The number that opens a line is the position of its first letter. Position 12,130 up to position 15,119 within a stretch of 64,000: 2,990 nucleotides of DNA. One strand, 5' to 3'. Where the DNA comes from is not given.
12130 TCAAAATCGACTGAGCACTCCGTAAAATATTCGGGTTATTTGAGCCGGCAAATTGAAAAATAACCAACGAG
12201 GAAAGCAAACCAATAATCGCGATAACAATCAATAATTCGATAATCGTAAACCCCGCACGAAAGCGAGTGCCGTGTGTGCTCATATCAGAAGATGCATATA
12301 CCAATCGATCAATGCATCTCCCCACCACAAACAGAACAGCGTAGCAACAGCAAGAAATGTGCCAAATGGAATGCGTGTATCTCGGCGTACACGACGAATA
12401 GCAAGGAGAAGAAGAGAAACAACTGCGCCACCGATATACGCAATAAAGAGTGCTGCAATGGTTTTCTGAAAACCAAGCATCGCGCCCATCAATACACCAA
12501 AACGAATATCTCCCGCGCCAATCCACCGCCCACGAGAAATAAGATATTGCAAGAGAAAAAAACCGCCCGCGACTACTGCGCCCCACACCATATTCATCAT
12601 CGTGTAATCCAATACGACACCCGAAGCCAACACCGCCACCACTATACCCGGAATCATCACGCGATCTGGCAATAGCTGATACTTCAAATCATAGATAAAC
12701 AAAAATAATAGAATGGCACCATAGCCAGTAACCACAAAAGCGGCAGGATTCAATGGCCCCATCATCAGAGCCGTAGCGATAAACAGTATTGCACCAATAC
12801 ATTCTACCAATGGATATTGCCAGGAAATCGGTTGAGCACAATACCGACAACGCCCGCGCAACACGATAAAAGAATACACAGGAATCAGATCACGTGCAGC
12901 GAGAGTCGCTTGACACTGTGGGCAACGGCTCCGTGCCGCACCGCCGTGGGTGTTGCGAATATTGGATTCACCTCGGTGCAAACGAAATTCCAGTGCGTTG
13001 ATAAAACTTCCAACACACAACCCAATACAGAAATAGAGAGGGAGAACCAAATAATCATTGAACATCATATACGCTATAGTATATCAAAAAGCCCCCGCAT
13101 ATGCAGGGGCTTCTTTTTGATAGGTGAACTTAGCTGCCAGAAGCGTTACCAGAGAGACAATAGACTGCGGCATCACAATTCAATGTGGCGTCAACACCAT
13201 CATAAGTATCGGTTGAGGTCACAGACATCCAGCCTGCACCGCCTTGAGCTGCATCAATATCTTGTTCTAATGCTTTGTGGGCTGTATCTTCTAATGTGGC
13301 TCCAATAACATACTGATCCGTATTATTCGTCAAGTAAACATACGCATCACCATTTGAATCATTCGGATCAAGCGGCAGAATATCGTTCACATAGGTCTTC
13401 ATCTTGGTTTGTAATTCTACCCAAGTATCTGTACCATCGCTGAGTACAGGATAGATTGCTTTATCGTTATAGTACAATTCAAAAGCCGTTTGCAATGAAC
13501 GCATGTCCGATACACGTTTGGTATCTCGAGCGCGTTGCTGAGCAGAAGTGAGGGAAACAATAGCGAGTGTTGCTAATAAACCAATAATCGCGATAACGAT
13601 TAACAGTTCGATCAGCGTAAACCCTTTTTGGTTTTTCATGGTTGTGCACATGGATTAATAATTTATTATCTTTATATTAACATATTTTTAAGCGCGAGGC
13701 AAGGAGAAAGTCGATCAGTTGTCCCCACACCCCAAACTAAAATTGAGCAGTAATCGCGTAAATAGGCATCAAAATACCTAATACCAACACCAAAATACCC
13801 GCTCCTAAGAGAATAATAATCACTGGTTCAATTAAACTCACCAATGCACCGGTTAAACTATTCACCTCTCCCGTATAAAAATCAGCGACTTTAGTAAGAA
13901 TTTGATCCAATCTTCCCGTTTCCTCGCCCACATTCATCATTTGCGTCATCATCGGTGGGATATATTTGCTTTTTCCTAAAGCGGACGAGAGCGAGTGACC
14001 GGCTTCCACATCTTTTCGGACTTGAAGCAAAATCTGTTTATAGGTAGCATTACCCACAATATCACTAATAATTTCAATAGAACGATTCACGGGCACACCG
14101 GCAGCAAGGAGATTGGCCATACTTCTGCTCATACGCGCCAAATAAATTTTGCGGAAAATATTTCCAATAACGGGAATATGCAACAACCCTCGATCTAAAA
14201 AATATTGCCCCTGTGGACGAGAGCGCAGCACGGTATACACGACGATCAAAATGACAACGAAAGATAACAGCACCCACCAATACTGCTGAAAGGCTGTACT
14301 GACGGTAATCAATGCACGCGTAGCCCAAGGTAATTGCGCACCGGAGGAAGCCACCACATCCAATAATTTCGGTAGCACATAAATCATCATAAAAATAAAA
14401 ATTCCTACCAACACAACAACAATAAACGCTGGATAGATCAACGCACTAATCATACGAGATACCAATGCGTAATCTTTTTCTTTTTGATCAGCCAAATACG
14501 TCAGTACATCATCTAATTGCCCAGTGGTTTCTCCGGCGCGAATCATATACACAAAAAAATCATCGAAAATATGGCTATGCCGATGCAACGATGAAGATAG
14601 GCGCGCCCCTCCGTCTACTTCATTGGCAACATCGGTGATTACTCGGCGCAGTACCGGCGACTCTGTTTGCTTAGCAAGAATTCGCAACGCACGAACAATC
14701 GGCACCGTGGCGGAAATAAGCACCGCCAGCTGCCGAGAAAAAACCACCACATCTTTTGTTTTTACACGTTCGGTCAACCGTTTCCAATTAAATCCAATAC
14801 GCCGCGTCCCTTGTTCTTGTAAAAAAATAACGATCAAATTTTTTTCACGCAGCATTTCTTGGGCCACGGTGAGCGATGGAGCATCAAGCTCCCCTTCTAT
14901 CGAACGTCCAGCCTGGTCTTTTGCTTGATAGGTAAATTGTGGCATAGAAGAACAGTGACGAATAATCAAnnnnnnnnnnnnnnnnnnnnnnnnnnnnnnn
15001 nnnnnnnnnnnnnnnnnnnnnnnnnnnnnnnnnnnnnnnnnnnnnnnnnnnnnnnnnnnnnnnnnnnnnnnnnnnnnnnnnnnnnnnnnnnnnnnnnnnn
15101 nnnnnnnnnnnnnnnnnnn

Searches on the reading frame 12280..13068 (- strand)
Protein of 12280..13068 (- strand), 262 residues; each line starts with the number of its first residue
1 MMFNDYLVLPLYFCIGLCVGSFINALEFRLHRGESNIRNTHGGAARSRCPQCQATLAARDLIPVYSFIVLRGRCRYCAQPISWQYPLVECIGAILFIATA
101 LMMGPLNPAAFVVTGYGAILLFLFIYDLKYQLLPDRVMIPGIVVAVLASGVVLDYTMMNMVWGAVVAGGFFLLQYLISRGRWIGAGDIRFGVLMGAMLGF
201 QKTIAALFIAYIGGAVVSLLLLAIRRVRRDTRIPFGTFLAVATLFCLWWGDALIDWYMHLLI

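Call 3: search_protein_families(library=pfam, proteins=[window:12280-13068:-], max_evalue=0.01)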
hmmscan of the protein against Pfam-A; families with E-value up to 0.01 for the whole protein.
window:12280-13068:- (262 aa): 2 families
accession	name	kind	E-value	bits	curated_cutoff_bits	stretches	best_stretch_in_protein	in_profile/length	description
PF06750.18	A24_N_bact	-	2.7e-26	91.9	23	1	15-102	2-83/84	Bacterial Peptidase A24 N-terminal domain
PF01478.23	Peptidase_A24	-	2.8e-13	50.6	26.5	1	118-218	5-103/104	Type IV leader peptidase family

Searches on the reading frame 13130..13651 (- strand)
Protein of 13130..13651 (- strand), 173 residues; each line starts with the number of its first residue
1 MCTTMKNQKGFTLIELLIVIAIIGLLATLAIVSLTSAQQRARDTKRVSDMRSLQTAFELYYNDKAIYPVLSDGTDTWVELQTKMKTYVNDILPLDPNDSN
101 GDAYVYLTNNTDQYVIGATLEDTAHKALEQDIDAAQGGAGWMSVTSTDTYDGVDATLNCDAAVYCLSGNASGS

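Call 3: search_protein_families(library=pfam, proteins=[window:13130-13651:-], max_evalue=0.01)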
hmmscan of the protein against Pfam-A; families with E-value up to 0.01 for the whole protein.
window:13130-13651:- (173 aa): 2 families
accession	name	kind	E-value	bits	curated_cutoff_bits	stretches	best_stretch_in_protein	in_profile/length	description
PF07963.17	N_methyl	-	8.4e-11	41.4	21.2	1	5-30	1-26/27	Prokaryotic N-terminal methylation motif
PF08334.16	T2SSG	-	3.6e-06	27.4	21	1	35-110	3-80/108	Type II secretion system (T2SS), protein G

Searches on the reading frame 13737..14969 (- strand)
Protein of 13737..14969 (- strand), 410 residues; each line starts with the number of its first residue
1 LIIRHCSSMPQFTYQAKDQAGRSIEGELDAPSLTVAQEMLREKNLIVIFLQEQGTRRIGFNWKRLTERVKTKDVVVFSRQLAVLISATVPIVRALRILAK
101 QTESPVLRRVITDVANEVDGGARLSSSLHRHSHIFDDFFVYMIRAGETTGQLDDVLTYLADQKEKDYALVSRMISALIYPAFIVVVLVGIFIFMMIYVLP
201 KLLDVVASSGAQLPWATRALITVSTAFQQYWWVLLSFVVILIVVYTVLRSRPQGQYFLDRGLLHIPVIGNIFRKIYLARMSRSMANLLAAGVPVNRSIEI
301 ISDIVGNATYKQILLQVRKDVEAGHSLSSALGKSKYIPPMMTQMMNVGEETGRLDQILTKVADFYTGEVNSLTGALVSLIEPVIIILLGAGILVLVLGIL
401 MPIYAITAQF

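Call 3: search_protein_families(library=pfam, proteins=[window:13737-14969:-], max_evalue=0.01)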
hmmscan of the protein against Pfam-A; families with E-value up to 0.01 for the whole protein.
window:13737-14969:- (410 aa): 1 family
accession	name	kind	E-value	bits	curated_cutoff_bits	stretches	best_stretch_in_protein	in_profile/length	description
PF00482.28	T2SSF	-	1.7e-60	202.9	25.2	2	77-200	1-125/125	Type II secretion system (T2SS), protein F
